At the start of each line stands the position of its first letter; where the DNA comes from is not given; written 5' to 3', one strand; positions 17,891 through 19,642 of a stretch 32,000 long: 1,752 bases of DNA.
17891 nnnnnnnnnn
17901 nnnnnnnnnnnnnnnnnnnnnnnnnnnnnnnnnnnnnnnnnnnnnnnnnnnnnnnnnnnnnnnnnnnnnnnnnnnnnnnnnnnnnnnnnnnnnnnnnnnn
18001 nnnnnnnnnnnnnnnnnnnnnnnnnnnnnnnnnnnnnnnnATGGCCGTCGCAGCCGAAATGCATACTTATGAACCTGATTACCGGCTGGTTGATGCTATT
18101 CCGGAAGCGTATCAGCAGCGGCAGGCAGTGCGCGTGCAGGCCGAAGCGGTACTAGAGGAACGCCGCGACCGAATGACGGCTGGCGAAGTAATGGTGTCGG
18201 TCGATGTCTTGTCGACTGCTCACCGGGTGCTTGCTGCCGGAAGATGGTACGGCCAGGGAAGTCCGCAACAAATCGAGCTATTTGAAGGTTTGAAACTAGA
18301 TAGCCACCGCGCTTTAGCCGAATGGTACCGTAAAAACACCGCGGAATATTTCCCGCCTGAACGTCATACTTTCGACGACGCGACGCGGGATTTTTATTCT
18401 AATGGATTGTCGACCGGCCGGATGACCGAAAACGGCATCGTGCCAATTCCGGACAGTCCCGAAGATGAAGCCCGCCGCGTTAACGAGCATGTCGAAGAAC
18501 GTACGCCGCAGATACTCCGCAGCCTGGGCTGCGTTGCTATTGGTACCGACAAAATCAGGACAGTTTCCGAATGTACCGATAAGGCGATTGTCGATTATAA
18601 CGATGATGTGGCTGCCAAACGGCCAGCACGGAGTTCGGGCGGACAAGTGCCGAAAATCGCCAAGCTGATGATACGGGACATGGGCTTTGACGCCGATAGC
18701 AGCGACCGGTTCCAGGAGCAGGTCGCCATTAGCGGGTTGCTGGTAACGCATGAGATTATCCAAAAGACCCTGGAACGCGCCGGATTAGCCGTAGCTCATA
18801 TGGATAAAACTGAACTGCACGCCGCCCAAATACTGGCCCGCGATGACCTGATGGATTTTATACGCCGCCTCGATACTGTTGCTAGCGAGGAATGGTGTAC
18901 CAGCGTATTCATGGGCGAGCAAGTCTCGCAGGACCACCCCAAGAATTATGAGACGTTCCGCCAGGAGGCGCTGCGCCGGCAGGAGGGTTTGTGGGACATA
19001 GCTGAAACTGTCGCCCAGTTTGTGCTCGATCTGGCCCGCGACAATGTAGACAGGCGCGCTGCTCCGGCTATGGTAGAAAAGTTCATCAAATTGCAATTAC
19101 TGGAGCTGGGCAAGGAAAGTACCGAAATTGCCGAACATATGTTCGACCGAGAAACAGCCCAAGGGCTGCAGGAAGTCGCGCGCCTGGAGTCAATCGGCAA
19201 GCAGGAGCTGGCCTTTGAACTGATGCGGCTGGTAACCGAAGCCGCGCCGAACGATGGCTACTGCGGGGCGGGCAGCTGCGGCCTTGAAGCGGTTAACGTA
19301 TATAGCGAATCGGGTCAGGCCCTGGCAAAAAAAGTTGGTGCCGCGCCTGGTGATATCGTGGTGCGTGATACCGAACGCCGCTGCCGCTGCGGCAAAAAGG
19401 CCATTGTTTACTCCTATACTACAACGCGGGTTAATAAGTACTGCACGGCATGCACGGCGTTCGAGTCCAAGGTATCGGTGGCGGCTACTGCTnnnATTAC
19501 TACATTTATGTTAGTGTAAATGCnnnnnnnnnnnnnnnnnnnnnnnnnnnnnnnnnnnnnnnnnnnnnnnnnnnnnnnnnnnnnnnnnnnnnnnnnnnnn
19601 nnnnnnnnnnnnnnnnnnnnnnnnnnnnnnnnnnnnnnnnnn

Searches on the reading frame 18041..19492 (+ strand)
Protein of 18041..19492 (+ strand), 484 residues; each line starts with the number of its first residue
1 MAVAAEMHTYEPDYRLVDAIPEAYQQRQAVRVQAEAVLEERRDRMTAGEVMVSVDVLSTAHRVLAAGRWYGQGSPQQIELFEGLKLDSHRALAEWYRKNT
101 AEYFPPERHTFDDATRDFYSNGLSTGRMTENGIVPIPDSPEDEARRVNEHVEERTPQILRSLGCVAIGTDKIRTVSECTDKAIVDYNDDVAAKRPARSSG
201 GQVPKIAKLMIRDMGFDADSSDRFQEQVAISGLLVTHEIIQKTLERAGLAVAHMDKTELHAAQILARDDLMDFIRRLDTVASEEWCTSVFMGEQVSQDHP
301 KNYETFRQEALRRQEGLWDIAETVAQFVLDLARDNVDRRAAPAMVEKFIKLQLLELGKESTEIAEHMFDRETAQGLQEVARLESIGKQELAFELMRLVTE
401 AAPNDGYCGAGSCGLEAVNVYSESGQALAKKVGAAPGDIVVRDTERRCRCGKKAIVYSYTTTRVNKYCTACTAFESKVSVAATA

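Call 7: search_protein_families(library=pfam, proteins=[window:18041-19492:+], max_evalue=0.01)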
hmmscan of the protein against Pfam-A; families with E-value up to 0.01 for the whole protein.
window:18041-19492:+ (484 aa): 0 families

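Call 8: search_protein_families(library=ncbifam, proteins=[window:18041-19492:+], max_evalue=0.01)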
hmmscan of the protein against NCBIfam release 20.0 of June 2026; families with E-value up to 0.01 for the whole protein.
window:18041-19492:+ (484 aa): 0 families

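Call 9: find_homologous_proteins(query=window:18041-19492:+)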
Query window:18041-19492:+ (484 aa): 183 proteins with E <= 0.001 among 8000 candidates; the best 120 are listed.
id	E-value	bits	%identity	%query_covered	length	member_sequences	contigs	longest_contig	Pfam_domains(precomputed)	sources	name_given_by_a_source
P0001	0.0e+0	1080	100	100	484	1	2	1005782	-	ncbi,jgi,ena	-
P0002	9.1e-201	686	64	100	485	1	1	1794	-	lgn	-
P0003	6.3e-173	594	60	95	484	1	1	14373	-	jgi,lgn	jgi:hypothetical protein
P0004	1.5e-171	589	57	100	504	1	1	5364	-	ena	-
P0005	1.7e-168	579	54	99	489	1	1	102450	-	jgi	jgi:hypothetical protein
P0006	9.5e-168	577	57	99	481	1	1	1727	-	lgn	-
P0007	1.4e-166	573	55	100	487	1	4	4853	-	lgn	-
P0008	5.2e-166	571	57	99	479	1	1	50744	-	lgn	-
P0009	8.1e-166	571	56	99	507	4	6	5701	-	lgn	-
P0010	8.8e-166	570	56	99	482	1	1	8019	-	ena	-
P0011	9.6e-165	567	56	99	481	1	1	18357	-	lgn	-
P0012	3.7e-164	565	54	99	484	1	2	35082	-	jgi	jgi:hypothetical protein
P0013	5.8e-164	564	55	100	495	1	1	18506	-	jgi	jgi:hypothetical protein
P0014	7.3e-164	564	56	99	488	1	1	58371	-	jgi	jgi:hypothetical protein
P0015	1.9e-163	563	55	100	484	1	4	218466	-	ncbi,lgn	-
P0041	1.3e-152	527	52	97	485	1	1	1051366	-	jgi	jgi:hypothetical protein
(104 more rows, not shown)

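Call 10: search_solved_structures(query=window:18041-19492:+, max_evalue=1)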
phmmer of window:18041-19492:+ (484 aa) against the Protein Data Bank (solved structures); distinct sequences matched with E-value up to 1: 0.

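Call 11: search_protein_families(library=phrogs, proteins=[window:18041-19492:+], max_evalue=1)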
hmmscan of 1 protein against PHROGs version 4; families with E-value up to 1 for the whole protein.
window:18041-19492:+ (484 aa): 1 family
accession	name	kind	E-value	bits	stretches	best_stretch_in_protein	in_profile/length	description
phrog_37397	-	unknown function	0.0055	17.5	1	430-453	12-35/62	-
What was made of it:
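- On Any curated protein family (Pfam-A, NCBIfam, PHROGs) for the 484-aa protein: The only PHROG hit is a 24-residue match at E = 0.0055 (call 11).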

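Call 15: find_related_loci(query=A1, collection=genome_contigs, flank=5000)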
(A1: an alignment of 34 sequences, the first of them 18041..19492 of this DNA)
Query A1 (484 aa) in genome_contigs; peptide patterns used: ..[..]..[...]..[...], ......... (x = any residue, [..] = any of these).
105 stretches matched a pattern; 23 encode a relative of the query (tblastn E <= 1e-3); 22 distinct loci.
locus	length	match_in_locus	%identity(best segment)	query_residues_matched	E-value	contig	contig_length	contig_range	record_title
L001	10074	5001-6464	53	1-482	1e-171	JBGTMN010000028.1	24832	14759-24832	MAG: Candidatus Saccharimonadales bacterium isolate JTS-RE364 k141_3810817, whole genome shotgun sequence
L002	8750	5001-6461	52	1-478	3e-159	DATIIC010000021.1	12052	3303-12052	MAG TPA_asm: Candidatus Saccharimonadales bacterium isolate SMAG_U15654 k141_593177, whole genome shotgun sequence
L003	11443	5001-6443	50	1-482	4e-156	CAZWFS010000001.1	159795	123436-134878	MAG TPA_asm: uncultured Candidatus Saccharibacteria bacterium isolate binchicken_co174_48 genome assembly, contig: NODE_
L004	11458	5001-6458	53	1-482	4e-152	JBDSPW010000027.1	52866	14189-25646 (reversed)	MAG: Candidatus Saccharimonadales bacterium isolate cluster1_bin.472 k127_14970825, whole genome shotgun sequence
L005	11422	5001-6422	51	13-483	4e-151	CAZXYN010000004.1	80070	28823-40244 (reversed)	MAG TPA_asm: uncultured Candidatus Saccharibacteria bacterium isolate SRP344714_co2_374 genome assembly, contig: NODE_65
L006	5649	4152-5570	52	1-477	9e-149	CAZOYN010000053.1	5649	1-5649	MAG TPA_asm: uncultured Candidatus Saccharibacteria bacterium isolate SRP200132_co1_537 genome assembly, contig: NODE_27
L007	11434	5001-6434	48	2-477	1e-146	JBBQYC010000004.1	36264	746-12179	MAG: Candidatus Saccharimonadales bacterium isolate Co_metawrap_2145 Cmw_2145_k141_17547395_length_36264_cov_13.0000, wh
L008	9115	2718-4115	50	14-477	8e-145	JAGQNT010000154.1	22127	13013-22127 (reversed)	MAG: Candidatus Saccharibacteria bacterium isolate HKST-UBA75 k127_2611020, whole genome shotgun sequence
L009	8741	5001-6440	50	1-477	1e-143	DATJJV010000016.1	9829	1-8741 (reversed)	MAG TPA_asm: Candidatus Pristimantibacillus sp. isolate SMAG_U15575 k141_146360, whole genome shotgun sequence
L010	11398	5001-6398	50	1-471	7e-141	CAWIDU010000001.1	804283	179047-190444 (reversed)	MAG: uncultured Candidatus Saccharibacteria bacterium isolate MFD04540.bin.2.10 genome assembly, contig: contig_3850, wh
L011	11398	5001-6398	49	1-471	9e-139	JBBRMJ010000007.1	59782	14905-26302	MAG: Candidatus Saccharimonadales bacterium isolate La1_metabat2.033 LA1C_B2.033_k141_1376398L_59782_cov_12.9990, whole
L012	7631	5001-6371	46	12-471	1e-128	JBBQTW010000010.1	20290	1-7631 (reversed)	MAG: Candidatus Saccharimonadales bacterium isolate Co_metawrap_1863 Cmw_1863_k141_28640861_length_20290_cov_11.2700, wh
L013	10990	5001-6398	47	14-475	1e-124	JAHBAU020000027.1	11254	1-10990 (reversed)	MAG: Candidatus Saccharibacteria bacterium isolate AQU-11 c_000000112324, whole genome shotgun sequence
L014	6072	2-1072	52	121-477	4e-120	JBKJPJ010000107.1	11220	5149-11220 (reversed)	MAG: Candidatus Saccharimonadales bacterium isolate ant_bin.454 k117_4518639, whole genome shotgun sequence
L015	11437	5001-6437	54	1-479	4e-168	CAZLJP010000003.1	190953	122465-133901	MAG TPA_asm: uncultured Candidatus Saccharibacteria bacterium isolate SRP193066_co1_131 genome assembly, contig: NODE_10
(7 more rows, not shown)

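Call 20: predict_structure(alignment_id=A1)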
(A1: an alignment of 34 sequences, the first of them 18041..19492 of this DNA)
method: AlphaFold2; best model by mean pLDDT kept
length: 484 residues; sequences in the alignment: 34
mean_pLDDT: 86.5   pTM: 0.84
mean pLDDT of the five models: 86.5, 85.3, 84.1, 83.2, 82.5
residues with pLDDT >= 90: 260; 70-90: 176; 50-70: 28; < 50: 20
segments of 3 or more residues with pLDDT < 50: 1-9, 201-203, 406-411
pLDDT, mean of each block of 10 residues (from residue 1): 45 86 94 96 88 79 92 88 89 87 93 87 82 87 92 90 69 91 82 66 67 89 93 93 95 93 93 97 97 95 96 93 94 87 86 90 86 93 94 90 53 75 90 90 88 92 91 85 48
secondary structure, 60 per line:
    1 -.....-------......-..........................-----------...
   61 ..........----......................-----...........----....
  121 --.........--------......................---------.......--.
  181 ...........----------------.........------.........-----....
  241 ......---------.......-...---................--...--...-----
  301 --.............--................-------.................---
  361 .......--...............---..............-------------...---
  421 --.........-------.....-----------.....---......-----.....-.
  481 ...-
elements in order: H2-6 E14-16 H21-46 H58-70 H75-96 E102-112 E117-120 H125-131 H140-161 E171-177 H180-191 E208-216 E223-231 H237-246 H256-262 E264-266 H270-285 E288-290 E293-295 H303-315 H318-333 H341-357 H361-367 H370-384 H388-401 E415-417 H423-431 E439-443 E455-459 E463-468 E474-478 H480-483

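Call 24: fold_search(model_id=the predicted structure, library=pdb)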
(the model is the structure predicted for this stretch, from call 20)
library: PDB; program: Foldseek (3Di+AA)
matches with E <= 10: 383; with E <= 0.001: 0
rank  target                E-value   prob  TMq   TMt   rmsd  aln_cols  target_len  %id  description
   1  5evy                  4.0e-01  0.06  0.08  0.09  24.6       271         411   14  Salicylate hydroxylase substrate complex (released 2015-12-16)
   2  8eju_A                4.8e-01  0.12  0.12  0.18  11.3       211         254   11  The crystal structure of Pseudomonas putida PcaR (released 2024-03-20)
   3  4zy8_C                4.8e-01  0.08  0.08  0.20  14.9       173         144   10  K. lactis Lst4 longin domain (released 2016-04-13)
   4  5whm_A                6.1e-01  0.08  0.09  0.15  15.2       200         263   10  Crystal Structure of IclR Family Transcriptional Regulator from Brucella abortus (released 2017-08-23)
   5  4bc7_A                6.4e-01  0.04  0.09  0.08  18.5       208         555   15  MAMMALIAN ALKYLDIHYDROXYACETONEPHOSPHATE SYNTHASE: Arg419His mutant (released 2012-11-07)
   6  6bz5_B                7.4e-01  0.03  0.07  0.08  20.9       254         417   11  Structure and mechanism of salicylate hydroxylase from Pseudomonas putida G7 (released 2018-12-26)
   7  6iz8_C                8.2e-01  0.09  0.12  0.21  14.4       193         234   10  Crystal Structure of TagF from Pseudomonas aeruginosa (released 2019-12-18)
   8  5whm_C                9.0e-01  0.07  0.09  0.15  15.3       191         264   10  Crystal Structure of IclR Family Transcriptional Regulator from Brucella abortus (released 2017-08-23)
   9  4bca_A                9.5e-01  0.04  0.09  0.08  18.6       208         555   15  MAMMALIAN ALKYLDIHYDROXYACETONEPHOSPHATE SYNTHASE: Tyr578Phe mutant (released 2012-11-07)
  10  4zy8_A                9.9e-01  0.12  0.08  0.19  14.0       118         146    8  K. lactis Lst4 longin domain (released 2016-04-13)
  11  8ejv_A                9.9e-01  0.08  0.12  0.18  12.0       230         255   13  The crystal structure of Pseudomonas putida PcaR in complex with succinate (released 2024-03-20)
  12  4bc7_B                1.1e+00  0.04  0.09  0.08  18.6       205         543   14  MAMMALIAN ALKYLDIHYDROXYACETONEPHOSPHATE SYNTHASE: Arg419His mutant (released 2012-11-07)
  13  4bca_B                1.1e+00  0.04  0.09  0.08  18.8       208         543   14  MAMMALIAN ALKYLDIHYDROXYACETONEPHOSPHATE SYNTHASE: Tyr578Phe mutant (released 2012-11-07)
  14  2qnu_B                1.2e+00  0.06  0.11  0.19  16.7       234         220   11  Crystal structure of PA0076 from Pseudomonas aeruginosa PAO1 at 2.05 A resolution (released 2007-07-31)
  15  2fpn                  1.2e+00  0.03  0.06  0.12  21.8       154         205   10  The crystal structure of the ywmB protein from Bacillus subtilis (released 2006-03-14)
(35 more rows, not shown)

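Call 31: fold_search(model_id=the predicted structure, library=viral)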
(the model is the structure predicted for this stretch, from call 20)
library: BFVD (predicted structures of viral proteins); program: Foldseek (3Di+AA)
matches with E <= 10: 452; with E <= 0.001: 0
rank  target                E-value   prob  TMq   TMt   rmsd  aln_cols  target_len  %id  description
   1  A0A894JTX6            3.6e-02  0.11  0.08  0.08  23.0       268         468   11  (no name in the UniProt tables at hand)
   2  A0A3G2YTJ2            7.1e-02  0.08  0.09  0.11  23.3       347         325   12  (no name in the UniProt tables at hand)
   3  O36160                1.0e-01  0.06  0.09  0.08  25.2       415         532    9  Putative replication protein [Vibrio cholerae V86 phage]
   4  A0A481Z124            1.4e-01  0.04  0.07  0.07  45.2       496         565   11  Cache domain protein [Mimivirus LCMiAC02]
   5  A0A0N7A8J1            3.0e-01  0.03  0.08  0.04  32.1       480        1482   11  (no name in the UniProt tables at hand)
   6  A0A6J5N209            3.2e-01  0.05  0.09  0.11  26.2       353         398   10  Portal protein [uncultured Caudovirales phage]
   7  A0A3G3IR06            3.5e-01  0.03  0.10  0.10  21.7       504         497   11  (no name in the UniProt tables at hand)
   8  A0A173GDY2            4.0e-01  0.15  0.09  0.19  14.4       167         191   14  Uncharacterized protein [Erwinia phage vB_EamM_RAY]
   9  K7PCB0                4.0e-01  0.03  0.09  0.07  24.4       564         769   10  ORF22 [Cyprinid herpesvirus 2]
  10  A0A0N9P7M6            4.4e-01  0.04  0.10  0.05  29.0       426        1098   10  (no name in the UniProt tables at hand)
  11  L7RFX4                4.9e-01  0.04  0.10  0.06  24.8       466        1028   10  ATP-dependent Lon protease, bacterial type [Acanthamoeba polyphaga moumouvirus]
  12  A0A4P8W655            5.1e-01  0.04  0.09  0.12  21.8       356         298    7  (no name in the UniProt tables at hand)
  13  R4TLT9                5.1e-01  0.03  0.09  0.06  26.1       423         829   12  Portal protein [Halorubrum tailed virus 4]
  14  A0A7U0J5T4            5.4e-01  0.14  0.09  0.25  13.6       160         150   11  (no name in the UniProt tables at hand)
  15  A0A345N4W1            5.9e-01  0.05  0.14  0.13  22.8       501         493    9  (no name in the UniProt tables at hand)
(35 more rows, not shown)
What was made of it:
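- Tried and rejected: Foldseek against PDB and BFVD gave nothing significant for the 484-aa model (calls 24, 31).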

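Call 35: search_protein_representatives(alignment_id=A1)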
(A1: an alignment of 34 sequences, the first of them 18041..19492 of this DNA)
Query: 34 sequences, 485 profile positions. Proteins with E-value up to 0.001 (for the whole library): 182; up to 1e-10: 166; up to 1e-30: 125. The best 150 are listed.
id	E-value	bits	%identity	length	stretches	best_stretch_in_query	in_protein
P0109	1.5e-228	775.8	-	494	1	2-482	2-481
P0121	5.8e-216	734.3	-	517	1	10-483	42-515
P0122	3.7e-193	659.1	-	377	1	109-483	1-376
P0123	9.5e-170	581.9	-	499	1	8-483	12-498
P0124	8.7e-163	558.9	-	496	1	8-476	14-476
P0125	1.0e-158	545.5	-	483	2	153-477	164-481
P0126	1.3e-157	541.9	-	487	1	10-477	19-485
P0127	2.4e-148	511.3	-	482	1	4-477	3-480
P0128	6.9e-147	506.5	-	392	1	9-367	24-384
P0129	2.7e-141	488.0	-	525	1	3-482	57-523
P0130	2.6e-132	458.4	-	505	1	16-483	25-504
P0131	2.9e-130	451.6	-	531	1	9-482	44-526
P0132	2.7e-128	445.2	-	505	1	14-482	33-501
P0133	1.4e-126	439.5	-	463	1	9-476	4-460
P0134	1.8e-126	439.1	-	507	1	8-477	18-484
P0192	1.5e-82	294.3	-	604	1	42-482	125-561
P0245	1.3e-30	123.0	-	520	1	191-474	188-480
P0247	2.4e-29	118.8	-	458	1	53-458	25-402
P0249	1.8e-27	112.6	-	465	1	23-458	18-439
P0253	1.5e-23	99.7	-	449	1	40-450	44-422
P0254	3.5e-23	98.5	-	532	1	196-456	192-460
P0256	5.0e-22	94.7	-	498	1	14-413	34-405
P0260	6.4e-20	87.7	-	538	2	201-479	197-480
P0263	6.9e-18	81.0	-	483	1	299-478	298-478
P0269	3.0e-16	75.6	-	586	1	202-459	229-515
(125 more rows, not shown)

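Call 36: search_solved_structures(query=A1, max_evalue=10, show_alignments=2)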
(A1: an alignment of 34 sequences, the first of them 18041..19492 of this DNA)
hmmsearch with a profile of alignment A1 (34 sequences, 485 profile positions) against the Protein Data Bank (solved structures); distinct sequences matched with E-value up to 10: 3.
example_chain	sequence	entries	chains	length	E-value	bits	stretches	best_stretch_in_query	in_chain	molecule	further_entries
5cwm_A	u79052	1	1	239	0.13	14.1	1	310-362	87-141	Designed helical repeat protein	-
6e9z_B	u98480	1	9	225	0.17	13.8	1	310-362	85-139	DHF119 filament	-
6e9t_B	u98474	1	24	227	3.8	9.3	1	319-362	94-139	DHF58 filament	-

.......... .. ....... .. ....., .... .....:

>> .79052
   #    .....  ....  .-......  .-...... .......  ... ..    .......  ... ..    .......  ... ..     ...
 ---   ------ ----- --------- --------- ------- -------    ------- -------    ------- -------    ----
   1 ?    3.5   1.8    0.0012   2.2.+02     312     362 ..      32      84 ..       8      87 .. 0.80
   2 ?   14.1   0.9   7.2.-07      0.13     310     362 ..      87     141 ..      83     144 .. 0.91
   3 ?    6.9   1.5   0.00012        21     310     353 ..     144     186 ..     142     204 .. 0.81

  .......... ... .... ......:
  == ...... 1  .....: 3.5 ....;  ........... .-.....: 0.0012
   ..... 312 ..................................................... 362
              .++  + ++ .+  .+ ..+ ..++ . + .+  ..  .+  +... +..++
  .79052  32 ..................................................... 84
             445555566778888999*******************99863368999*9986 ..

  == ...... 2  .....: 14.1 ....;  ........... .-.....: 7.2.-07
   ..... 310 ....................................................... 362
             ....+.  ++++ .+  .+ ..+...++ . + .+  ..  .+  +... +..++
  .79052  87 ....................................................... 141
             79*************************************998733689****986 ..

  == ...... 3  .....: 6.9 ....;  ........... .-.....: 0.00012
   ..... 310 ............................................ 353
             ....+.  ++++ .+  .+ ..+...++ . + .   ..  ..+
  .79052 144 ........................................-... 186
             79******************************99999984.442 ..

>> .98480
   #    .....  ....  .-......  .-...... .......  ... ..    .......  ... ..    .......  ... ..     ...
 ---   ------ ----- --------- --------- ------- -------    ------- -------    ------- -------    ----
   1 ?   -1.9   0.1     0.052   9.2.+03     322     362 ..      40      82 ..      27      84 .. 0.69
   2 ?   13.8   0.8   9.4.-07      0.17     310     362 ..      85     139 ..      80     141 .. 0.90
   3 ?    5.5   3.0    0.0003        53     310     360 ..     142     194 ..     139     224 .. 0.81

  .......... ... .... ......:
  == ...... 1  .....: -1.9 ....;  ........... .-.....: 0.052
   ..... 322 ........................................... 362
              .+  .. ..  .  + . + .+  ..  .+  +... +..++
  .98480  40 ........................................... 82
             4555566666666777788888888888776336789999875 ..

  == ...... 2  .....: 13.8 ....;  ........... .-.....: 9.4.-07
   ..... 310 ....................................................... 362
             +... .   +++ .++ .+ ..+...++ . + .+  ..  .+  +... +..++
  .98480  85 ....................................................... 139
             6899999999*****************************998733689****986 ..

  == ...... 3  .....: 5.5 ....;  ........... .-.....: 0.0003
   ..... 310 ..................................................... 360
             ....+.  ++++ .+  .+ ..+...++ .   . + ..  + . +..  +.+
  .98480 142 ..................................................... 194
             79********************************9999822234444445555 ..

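Call 52: list_cluster_members(proteins=[P0001, P0015, P0041])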
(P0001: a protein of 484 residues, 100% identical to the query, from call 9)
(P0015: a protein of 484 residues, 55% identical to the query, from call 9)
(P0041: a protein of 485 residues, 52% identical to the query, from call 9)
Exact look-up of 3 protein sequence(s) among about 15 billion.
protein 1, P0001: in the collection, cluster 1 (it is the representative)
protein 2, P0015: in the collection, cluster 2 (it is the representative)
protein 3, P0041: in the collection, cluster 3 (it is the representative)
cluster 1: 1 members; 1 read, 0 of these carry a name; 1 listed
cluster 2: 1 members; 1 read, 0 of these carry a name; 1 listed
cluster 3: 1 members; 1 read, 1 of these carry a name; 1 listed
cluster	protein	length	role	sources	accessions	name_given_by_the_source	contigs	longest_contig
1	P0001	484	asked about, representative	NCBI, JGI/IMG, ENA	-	-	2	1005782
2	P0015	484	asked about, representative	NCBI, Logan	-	-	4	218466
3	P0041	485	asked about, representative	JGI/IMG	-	hypothetical protein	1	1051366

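Call 53: find_encoding_contigs(protein=P0001, flank=1000, max_places=3)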
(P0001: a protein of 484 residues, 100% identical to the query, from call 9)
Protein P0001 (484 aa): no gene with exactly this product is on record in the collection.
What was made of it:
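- Tried and rejected: An exact-sequence look-up of the window protein gave no record name (calls 52, 53), so the source organism is known only as Saccharimonadales-like.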

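Call 56: search_protein_families(library=pfam, proteins=[P0245, P0247, P0249, P0253, P0254, P0256, P0260, P0263, P0269, P0192], max_evalue=0.01)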
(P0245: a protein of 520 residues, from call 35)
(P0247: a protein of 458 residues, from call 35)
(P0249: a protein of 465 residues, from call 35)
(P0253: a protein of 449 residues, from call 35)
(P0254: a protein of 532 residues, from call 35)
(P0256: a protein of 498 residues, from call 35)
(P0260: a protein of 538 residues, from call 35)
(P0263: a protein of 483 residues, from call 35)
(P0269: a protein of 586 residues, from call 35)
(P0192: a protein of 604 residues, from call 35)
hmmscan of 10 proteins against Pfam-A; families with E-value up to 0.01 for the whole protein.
P0245 (520 aa): 0 families

P0247 (458 aa): 0 families

P0249 (465 aa): 0 families

P0253 (449 aa): 0 families

P0254 (532 aa): 0 families

P0256 (498 aa): 0 families

P0260 (538 aa): 0 families

P0263 (483 aa): 0 families

P0269 (586 aa): 0 families

P0192 (604 aa): 2 families
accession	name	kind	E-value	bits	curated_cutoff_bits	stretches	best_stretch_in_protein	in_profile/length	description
PF24042.1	DUF7351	-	0.0013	19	31.2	1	526-582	2-59/177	Domain of unknown function (DUF7351)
PF03302.18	VSP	-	0.006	15.9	31.4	1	493-563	23-90/397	Giardia variant-specific surface protein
